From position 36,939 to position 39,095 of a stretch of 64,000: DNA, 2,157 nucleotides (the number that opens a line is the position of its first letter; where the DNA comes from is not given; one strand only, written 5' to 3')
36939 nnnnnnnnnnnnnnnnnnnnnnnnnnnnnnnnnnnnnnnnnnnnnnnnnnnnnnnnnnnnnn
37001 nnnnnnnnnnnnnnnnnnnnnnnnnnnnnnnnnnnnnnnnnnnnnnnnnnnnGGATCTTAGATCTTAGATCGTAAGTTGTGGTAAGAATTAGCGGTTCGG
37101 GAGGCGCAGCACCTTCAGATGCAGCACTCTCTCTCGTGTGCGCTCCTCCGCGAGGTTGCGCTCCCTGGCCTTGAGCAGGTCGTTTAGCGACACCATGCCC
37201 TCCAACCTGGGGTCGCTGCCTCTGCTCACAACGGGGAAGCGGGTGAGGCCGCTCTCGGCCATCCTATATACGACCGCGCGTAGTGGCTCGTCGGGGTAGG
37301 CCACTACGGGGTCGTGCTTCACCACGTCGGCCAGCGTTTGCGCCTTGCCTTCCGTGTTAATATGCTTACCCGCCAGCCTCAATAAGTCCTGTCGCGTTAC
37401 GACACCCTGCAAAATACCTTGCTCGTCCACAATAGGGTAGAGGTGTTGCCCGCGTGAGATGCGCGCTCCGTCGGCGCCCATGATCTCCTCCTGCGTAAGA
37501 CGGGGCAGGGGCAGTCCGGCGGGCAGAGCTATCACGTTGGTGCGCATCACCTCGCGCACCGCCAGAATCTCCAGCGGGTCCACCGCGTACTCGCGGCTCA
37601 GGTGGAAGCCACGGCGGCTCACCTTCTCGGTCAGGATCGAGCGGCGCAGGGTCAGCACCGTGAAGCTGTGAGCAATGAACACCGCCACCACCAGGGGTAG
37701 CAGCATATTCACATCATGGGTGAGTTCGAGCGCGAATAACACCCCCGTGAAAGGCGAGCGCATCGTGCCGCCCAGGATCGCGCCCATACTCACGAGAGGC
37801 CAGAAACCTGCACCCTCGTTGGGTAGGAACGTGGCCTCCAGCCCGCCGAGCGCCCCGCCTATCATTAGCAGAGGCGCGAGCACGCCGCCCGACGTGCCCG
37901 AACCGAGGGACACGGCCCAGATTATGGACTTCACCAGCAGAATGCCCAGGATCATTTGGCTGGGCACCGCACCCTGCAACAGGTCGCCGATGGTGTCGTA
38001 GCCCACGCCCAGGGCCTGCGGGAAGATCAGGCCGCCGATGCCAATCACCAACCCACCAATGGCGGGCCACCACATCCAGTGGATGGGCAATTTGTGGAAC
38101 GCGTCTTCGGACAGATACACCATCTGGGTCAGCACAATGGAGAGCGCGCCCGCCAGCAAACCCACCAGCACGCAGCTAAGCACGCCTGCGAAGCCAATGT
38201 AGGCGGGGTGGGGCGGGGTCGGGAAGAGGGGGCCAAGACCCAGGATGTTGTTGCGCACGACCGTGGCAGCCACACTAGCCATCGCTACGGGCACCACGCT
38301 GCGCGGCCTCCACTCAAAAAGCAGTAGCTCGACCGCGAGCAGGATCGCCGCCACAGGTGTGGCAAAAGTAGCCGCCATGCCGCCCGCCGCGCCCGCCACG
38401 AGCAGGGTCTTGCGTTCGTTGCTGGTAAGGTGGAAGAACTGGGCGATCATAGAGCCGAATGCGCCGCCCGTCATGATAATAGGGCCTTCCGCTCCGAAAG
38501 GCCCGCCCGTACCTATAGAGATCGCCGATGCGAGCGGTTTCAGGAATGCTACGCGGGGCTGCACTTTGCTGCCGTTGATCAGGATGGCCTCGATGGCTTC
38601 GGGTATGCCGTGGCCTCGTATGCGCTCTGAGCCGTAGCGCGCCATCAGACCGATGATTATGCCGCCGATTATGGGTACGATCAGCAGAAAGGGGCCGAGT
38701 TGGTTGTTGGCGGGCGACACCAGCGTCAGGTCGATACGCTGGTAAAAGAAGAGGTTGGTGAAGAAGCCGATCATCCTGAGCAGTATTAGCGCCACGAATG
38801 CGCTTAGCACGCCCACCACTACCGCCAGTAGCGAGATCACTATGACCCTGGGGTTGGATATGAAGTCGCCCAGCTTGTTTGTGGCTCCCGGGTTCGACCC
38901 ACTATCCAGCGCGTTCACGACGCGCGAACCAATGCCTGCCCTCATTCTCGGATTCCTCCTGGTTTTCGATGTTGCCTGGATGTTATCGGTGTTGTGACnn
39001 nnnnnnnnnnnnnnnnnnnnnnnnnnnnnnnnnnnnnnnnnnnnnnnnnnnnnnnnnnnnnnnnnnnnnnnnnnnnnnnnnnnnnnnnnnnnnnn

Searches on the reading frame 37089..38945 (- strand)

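Call 63: search_protein_families(library=pfam, proteins=[window:37089-38945:-], max_evalue=0.00001)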
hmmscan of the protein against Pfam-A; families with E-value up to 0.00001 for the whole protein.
window:37089-38945:- (618 aa): 2 families
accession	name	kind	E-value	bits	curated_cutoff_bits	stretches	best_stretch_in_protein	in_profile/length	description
PF00654.25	Voltage_CLC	-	3.3e-78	263.7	24.8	1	94-428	1-344/346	Voltage gated chloride channel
PF00571.33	CBS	-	2.5e-19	69.8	24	2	539-594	2-55/57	CBS domain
